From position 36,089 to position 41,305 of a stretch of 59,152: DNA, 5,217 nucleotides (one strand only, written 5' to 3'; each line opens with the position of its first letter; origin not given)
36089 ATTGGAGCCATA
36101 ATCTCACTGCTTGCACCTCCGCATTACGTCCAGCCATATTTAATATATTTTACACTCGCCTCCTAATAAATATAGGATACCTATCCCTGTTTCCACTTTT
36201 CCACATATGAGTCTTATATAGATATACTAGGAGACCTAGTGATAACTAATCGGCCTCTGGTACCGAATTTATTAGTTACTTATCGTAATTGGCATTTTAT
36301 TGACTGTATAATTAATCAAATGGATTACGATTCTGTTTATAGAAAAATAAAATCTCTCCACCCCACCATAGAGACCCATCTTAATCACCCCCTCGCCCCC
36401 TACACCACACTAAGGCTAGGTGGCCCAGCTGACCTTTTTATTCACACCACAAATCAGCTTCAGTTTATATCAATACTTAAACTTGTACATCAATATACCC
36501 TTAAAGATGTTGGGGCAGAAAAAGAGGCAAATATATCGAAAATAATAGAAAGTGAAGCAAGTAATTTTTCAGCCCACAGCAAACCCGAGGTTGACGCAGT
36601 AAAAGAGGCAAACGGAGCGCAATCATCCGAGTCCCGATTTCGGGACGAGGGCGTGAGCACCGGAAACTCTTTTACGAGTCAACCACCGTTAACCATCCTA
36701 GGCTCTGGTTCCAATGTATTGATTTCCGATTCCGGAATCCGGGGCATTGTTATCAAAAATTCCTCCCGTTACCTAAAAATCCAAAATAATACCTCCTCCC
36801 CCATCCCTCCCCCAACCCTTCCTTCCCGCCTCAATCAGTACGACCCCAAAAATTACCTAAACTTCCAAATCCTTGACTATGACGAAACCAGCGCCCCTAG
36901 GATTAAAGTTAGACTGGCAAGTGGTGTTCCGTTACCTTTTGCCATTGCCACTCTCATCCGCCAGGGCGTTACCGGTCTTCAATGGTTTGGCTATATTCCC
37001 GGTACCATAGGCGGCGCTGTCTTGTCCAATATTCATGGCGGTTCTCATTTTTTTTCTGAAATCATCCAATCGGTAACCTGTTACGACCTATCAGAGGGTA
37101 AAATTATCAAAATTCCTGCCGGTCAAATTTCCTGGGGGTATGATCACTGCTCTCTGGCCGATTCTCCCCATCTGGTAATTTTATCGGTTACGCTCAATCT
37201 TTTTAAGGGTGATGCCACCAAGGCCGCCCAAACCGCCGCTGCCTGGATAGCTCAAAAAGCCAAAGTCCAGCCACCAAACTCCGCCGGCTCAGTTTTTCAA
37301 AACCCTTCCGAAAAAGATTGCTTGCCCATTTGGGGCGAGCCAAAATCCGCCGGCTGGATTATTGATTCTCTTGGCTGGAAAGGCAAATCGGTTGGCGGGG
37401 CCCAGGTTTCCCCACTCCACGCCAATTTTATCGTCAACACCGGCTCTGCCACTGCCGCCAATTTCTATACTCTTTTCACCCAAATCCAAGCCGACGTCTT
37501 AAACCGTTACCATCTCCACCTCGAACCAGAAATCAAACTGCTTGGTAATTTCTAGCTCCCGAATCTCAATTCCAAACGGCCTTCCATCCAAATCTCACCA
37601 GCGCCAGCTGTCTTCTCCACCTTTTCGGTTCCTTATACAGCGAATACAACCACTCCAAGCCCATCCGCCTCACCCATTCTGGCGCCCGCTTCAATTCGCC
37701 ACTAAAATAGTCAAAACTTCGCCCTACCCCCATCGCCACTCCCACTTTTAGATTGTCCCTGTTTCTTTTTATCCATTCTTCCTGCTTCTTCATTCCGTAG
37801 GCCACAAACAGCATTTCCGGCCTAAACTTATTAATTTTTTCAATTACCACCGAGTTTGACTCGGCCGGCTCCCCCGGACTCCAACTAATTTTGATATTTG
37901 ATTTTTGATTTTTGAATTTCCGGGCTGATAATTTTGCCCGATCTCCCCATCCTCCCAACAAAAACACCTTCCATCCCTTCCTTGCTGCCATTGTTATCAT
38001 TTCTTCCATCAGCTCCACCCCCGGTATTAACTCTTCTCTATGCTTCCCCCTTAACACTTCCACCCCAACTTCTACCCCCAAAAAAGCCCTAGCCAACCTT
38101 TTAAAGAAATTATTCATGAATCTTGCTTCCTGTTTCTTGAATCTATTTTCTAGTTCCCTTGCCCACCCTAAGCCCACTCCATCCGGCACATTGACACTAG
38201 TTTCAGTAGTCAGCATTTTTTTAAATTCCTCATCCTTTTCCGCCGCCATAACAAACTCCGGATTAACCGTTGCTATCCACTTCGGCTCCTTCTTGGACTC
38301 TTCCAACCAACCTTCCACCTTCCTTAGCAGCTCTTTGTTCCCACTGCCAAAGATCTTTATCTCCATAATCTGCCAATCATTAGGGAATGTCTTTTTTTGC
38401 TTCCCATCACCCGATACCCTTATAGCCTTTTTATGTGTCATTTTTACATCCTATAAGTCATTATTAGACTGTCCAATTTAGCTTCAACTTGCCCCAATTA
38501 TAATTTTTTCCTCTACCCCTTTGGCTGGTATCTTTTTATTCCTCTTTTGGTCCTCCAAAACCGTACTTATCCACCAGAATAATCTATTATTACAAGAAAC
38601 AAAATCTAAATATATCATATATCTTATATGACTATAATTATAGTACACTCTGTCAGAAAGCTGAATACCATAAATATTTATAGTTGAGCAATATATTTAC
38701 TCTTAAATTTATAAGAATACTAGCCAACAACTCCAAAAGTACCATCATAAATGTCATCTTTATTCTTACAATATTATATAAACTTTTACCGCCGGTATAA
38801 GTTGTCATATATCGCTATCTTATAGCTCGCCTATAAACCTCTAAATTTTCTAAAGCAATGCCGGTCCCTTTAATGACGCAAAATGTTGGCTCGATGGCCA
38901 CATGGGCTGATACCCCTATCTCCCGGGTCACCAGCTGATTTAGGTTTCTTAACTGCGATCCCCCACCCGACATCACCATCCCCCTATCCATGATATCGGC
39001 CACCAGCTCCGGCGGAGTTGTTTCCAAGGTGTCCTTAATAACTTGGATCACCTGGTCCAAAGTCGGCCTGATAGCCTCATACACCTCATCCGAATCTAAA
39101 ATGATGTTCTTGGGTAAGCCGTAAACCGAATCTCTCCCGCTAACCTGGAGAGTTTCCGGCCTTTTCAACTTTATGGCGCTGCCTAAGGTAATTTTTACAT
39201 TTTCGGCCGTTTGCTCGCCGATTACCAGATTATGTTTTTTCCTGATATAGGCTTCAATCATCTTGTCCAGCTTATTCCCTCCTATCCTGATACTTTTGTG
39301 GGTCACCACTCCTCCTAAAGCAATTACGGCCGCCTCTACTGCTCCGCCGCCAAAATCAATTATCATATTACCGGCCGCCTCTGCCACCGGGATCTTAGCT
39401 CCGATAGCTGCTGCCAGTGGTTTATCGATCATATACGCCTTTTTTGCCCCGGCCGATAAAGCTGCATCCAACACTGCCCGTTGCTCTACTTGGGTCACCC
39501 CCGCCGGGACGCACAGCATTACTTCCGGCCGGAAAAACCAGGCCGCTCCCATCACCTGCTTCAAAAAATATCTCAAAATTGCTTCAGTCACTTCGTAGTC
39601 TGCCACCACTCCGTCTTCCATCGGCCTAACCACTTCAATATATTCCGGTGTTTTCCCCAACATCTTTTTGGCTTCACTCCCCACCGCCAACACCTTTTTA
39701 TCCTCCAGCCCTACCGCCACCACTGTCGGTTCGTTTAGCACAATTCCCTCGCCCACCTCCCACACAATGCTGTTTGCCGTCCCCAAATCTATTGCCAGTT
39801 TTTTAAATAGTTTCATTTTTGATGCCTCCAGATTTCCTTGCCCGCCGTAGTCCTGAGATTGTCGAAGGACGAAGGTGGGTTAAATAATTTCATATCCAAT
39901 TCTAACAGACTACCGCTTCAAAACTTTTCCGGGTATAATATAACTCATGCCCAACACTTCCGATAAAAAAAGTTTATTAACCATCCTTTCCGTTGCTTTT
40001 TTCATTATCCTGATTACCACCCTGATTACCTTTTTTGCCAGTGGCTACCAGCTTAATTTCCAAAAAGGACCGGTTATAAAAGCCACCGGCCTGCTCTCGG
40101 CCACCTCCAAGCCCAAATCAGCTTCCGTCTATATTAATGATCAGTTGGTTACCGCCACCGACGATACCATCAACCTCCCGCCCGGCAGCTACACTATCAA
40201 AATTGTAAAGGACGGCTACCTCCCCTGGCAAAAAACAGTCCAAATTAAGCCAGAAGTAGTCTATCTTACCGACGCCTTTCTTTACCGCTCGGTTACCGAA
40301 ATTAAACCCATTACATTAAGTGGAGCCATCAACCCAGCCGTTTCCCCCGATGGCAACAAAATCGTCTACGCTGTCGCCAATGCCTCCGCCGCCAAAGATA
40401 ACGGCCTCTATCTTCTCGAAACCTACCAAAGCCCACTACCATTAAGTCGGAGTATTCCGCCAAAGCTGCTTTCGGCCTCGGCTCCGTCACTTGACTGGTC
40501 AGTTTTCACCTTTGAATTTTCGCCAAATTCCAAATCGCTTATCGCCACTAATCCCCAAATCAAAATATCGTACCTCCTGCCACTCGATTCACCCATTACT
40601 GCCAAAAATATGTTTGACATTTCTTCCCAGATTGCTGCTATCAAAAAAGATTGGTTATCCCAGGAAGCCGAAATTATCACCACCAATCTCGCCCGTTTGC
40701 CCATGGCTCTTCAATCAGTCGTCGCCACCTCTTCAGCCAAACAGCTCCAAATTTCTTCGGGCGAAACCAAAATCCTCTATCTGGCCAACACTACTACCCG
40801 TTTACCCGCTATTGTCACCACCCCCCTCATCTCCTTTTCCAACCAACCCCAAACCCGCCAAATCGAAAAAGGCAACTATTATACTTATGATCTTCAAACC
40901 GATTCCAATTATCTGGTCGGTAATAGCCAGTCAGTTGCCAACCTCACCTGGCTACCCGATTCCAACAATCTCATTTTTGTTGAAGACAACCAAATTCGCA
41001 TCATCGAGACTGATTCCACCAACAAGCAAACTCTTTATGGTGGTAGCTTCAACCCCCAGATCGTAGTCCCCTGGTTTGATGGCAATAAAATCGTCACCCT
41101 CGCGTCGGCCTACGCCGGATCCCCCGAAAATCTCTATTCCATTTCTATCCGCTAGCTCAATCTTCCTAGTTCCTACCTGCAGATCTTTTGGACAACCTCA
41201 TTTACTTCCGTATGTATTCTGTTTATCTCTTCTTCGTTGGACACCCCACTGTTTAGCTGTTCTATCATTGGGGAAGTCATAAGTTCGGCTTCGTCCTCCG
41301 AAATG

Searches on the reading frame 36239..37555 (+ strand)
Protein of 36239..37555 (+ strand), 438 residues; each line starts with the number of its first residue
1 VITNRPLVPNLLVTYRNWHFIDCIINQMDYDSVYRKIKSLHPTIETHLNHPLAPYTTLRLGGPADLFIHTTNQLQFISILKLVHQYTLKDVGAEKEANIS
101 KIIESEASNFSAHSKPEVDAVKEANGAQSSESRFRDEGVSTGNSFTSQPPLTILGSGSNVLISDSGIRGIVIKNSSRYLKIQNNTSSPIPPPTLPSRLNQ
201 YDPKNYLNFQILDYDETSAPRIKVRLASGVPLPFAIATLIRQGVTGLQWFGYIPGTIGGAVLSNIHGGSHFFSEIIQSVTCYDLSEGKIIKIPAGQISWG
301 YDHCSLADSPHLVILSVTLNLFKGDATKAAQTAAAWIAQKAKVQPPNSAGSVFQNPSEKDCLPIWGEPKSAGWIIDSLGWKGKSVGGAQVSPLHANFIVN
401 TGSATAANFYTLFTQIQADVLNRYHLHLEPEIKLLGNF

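Call 44: search_protein_families(library=pfam, proteins=[window:36239-37555:+], max_evalue=0.001)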
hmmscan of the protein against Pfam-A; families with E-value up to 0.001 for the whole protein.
window:36239-37555:+ (438 aa): 2 families
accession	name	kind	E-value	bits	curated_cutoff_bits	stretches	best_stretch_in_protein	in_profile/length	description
PF02873.21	MurB_C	-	2.8e-28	98.4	27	1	333-434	6-98/99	UDP-N-acetylenolpyruvoylglucosamine reductase, C-terminal domain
PF01565.28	FAD_binding_4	-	5.2e-10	39.6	26.4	1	221-292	63-138/139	FAD binding domain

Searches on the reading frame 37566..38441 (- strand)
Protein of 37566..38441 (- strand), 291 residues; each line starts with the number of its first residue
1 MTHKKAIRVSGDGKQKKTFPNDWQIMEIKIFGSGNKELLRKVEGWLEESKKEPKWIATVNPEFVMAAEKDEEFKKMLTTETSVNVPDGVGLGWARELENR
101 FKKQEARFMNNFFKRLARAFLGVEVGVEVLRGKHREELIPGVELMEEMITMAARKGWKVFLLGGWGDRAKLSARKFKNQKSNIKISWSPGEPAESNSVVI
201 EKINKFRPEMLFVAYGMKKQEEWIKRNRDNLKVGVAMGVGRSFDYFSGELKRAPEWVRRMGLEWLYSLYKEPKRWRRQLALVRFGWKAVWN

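Call 44: search_protein_families(library=pfam, proteins=[window:37566-38441:-], max_evalue=0.001)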
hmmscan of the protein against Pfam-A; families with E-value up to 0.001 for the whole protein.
window:37566-38441:- (291 aa): 1 family
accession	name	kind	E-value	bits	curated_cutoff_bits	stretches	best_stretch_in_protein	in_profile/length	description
PF03808.19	Glyco_tran_WecG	-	1.1e-47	162.4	27.4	1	123-278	11-167/168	Glycosyl transferase WecG/TagA/CpsF family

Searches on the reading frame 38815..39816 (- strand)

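Call 44: search_protein_families(library=pfam, proteins=[window:38815-39816:-], max_evalue=0.001)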
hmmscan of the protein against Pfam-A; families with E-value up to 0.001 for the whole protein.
window:38815-39816:- (333 aa): 4 families
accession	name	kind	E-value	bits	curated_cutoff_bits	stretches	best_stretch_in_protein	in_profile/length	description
PF06723.19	MreB_Mbl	-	3.2e-128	427.6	27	1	5-327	2-324/327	MreB/Mbl protein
PF00022.25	Actin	-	9.6e-11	41.3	27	1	30-201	31-197/410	Actin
PF14450.12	FtsA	-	9.5e-10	39.4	31.8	1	152-308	2-111/127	Cell division protein FtsA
PF00012.26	HSP70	-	1.3e-06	27.4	20.6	1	98-318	135-368/599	Hsp70 protein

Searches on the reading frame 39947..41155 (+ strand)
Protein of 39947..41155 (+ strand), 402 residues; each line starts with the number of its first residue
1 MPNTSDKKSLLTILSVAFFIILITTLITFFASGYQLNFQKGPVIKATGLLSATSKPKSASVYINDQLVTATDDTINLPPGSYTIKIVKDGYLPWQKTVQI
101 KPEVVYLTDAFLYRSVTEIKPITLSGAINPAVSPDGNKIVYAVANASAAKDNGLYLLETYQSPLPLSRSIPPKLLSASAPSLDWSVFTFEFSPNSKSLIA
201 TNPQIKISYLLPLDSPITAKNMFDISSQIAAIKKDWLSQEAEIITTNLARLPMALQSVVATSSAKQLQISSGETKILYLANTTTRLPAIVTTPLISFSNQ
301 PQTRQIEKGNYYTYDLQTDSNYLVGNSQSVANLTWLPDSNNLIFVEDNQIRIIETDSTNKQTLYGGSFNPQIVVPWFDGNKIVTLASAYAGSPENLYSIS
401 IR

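Call 44: search_protein_families(library=pfam, proteins=[window:39947-41155:+], max_evalue=0.001)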
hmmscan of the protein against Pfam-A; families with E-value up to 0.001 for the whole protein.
window:39947-41155:+ (402 aa): 3 families
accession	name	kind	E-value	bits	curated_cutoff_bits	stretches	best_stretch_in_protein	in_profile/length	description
PF08308.17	PEGA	-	3.2e-10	40.2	20.8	1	48-105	2-60/71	PEGA domain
PF00930.27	DPPIV_N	-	3.6e-05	23.1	22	1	294-360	8-75/354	Dipeptidyl peptidase IV (DPP IV) N-terminal region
PF07676.18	PD40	-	0.00043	20.6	20.9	0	127-142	11-26/38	WD40-like Beta Propeller Repeat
